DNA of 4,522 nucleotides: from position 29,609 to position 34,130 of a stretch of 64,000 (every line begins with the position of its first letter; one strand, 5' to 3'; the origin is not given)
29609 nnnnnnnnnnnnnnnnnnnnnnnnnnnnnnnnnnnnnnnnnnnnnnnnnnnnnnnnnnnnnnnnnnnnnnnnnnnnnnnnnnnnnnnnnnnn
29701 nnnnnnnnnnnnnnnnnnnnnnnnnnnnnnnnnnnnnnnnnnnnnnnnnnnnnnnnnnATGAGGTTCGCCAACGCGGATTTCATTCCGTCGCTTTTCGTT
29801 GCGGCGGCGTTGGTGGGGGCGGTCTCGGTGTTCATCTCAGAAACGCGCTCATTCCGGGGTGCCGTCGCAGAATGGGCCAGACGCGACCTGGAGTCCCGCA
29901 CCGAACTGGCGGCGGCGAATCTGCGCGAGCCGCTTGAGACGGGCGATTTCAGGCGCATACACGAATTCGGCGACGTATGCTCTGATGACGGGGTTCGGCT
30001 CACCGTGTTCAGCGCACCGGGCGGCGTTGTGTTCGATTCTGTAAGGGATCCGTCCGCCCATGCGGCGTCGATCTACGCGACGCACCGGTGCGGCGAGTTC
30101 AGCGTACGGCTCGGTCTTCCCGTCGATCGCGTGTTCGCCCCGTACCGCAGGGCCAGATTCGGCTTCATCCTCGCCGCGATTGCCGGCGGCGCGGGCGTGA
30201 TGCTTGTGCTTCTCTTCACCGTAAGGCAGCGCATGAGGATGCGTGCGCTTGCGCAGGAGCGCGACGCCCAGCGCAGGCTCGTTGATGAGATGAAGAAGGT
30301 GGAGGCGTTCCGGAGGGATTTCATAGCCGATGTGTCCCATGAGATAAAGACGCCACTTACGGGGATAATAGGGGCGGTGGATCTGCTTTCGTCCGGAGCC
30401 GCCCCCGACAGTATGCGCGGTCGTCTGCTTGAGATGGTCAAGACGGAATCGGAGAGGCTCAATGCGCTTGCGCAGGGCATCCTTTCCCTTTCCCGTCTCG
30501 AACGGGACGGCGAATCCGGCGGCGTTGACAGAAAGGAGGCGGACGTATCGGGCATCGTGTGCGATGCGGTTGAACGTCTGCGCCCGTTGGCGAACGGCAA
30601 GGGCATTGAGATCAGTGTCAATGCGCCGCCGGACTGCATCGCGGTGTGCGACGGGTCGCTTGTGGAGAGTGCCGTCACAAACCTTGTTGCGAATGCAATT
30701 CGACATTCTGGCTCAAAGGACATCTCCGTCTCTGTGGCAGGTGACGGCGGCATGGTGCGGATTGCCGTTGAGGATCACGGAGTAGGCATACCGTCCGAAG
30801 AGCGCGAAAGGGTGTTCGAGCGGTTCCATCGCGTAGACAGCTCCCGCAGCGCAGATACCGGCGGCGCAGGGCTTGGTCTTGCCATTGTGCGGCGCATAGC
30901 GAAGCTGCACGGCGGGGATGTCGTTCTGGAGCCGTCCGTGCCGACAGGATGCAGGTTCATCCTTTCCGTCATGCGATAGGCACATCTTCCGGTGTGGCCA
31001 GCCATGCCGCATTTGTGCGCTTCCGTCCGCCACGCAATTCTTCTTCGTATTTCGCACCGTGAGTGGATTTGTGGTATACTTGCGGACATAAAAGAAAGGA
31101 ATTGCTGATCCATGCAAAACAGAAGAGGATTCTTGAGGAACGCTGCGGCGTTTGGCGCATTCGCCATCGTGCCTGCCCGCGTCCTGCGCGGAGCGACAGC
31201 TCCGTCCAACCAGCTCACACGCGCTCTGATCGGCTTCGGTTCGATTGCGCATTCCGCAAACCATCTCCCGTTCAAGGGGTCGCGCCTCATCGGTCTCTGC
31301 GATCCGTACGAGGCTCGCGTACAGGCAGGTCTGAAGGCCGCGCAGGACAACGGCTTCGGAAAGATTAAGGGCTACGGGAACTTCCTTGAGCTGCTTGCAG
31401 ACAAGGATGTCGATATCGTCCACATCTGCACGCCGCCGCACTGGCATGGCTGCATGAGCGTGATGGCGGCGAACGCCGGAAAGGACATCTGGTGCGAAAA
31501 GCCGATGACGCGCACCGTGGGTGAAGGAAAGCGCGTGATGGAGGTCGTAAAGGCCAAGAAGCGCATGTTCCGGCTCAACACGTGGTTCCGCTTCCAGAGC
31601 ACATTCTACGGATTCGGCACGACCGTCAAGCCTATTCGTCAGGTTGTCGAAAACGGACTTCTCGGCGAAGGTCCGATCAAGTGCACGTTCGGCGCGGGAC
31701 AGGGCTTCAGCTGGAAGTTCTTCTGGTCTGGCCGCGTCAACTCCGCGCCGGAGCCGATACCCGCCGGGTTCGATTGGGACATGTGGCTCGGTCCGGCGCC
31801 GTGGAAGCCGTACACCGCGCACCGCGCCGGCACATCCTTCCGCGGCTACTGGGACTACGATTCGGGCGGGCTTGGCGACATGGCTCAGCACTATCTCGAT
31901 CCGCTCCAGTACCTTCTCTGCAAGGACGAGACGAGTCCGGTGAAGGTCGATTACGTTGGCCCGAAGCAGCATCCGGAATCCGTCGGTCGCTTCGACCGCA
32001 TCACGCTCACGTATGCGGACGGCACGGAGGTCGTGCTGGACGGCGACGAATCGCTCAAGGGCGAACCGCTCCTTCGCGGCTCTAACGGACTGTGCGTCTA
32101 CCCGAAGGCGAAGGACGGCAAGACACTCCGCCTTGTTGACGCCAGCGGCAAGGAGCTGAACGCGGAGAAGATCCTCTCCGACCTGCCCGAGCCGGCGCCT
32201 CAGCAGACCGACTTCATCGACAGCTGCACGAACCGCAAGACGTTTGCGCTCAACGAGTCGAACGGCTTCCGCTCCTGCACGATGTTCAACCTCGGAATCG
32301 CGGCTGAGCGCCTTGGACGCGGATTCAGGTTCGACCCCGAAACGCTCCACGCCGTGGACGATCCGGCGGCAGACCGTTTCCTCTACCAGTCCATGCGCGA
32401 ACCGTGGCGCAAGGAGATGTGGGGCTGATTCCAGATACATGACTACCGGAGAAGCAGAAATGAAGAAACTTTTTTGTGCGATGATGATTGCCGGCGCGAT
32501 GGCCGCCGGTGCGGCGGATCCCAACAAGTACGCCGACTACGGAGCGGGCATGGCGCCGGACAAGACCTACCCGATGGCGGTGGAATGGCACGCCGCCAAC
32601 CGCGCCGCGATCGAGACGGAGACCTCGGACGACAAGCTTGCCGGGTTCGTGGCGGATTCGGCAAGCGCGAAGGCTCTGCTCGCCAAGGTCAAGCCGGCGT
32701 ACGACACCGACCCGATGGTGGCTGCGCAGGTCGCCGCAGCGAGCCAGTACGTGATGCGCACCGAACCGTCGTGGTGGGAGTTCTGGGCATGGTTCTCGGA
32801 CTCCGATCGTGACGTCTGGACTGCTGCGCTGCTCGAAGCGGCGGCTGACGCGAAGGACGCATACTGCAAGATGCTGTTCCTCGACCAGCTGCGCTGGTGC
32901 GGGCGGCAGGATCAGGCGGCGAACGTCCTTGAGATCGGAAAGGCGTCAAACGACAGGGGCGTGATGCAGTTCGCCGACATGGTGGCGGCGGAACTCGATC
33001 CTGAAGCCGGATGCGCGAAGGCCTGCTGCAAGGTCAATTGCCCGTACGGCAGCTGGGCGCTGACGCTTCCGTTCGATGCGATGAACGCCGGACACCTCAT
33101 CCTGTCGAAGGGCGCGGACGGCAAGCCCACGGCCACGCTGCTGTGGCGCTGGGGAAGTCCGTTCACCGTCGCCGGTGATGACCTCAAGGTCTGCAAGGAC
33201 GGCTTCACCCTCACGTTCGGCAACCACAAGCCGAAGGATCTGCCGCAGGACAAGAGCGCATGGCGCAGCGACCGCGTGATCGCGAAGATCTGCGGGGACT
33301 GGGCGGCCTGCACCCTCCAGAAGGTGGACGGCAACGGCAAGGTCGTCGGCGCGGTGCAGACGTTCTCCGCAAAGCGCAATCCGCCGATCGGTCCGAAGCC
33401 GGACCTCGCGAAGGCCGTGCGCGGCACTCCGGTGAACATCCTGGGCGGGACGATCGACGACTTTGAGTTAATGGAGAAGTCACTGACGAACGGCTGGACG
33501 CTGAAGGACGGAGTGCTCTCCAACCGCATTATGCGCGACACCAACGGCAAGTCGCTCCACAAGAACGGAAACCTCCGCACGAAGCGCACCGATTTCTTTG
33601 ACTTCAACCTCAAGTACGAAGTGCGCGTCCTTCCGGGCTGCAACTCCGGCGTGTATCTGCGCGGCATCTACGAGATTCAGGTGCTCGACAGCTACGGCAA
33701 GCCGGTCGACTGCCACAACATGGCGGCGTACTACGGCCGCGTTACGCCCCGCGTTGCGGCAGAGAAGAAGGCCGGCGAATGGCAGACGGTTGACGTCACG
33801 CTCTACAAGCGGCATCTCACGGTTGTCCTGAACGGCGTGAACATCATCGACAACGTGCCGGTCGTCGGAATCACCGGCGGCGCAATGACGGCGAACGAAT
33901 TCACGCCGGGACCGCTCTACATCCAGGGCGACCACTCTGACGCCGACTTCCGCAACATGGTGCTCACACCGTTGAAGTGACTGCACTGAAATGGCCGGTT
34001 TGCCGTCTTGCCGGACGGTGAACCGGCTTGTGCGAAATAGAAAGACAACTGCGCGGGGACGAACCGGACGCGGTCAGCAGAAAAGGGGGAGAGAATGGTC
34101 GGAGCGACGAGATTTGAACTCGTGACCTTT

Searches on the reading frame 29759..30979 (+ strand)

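Call 92: search_protein_families(library=pfam, proteins=[window:29759-30979:+], max_evalue=0.00001)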
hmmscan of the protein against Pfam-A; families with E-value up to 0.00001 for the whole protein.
window:29759-30979:+ (406 aa): 4 families
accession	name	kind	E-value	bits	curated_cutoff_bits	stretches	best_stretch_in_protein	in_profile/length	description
PF02518.31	HATPase_c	-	3.4e-26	92.3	26.4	1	299-403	3-106/111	Histidine kinase-, DNA gyrase B-, and HSP90-like ATPase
PF00512.31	HisKA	-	1.4e-16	60.7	26.9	1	185-248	2-64/66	His Kinase A (phospho-acceptor) domain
PF13581.12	HATPase_c_2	-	1.9e-06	28.4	27.4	1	302-381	32-109/127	Histidine kinase-like ATPase domain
PF13589.12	HATPase_c_3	-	8.2e-06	26.3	25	0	302-375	3-80/137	Histidine kinase-, DNA gyrase B-, and HSP90-like ATPase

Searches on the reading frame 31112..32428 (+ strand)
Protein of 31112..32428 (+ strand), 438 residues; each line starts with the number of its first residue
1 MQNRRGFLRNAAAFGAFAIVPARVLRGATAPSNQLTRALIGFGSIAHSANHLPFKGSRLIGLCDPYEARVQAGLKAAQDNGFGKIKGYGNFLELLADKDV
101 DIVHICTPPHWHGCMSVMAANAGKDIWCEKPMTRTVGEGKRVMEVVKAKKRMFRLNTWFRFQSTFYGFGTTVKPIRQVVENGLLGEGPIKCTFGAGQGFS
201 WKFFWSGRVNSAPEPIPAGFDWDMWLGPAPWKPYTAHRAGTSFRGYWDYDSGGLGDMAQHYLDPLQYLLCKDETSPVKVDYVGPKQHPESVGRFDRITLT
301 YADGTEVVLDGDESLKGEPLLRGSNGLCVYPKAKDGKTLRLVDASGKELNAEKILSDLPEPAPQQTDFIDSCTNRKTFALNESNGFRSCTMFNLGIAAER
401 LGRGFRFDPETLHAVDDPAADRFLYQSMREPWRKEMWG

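Call 92: search_protein_families(library=pfam, proteins=[window:31112-32428:+], max_evalue=0.00001)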
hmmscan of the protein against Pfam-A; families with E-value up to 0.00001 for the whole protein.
window:31112-32428:+ (438 aa): 2 families
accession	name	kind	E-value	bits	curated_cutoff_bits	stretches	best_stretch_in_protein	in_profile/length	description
PF19051.5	GFO_IDH_MocA_C2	-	3e-93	312.5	23.3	1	169-433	2-253/254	Oxidoreductase family, C-terminal alpha/beta domain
PF01408.29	GFO_IDH_MocA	-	3.3e-17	63.7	24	1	38-155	4-118/120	Oxidoreductase family, NAD-binding Rossmann fold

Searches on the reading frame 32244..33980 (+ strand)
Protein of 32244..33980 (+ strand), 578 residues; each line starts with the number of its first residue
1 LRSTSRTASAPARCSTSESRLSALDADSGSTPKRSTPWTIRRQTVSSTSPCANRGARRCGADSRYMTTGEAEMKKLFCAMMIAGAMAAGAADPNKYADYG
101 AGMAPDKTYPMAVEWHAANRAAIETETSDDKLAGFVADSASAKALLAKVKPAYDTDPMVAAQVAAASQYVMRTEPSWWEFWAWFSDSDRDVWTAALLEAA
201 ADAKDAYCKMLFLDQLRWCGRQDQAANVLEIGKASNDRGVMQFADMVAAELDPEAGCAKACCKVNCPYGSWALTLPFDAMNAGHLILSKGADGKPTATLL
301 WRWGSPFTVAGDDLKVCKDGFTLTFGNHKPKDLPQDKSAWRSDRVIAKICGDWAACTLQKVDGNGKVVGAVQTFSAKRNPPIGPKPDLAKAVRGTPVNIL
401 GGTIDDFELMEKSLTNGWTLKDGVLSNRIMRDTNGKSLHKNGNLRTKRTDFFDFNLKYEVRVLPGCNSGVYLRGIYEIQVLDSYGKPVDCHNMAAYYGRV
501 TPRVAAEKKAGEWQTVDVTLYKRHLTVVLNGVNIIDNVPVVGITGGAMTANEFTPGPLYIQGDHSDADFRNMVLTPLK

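Call 92: search_protein_families(library=pfam, proteins=[window:32244-33980:+], max_evalue=0.00001)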
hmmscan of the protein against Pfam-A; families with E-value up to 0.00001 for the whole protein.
window:32244-33980:+ (578 aa): 1 family
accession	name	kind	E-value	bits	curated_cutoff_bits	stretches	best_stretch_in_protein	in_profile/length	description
PF06439.18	3keto-disac_hyd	-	9.3e-30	104.5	26.8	1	414-573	11-185/187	3-keto-disaccharide hydrolase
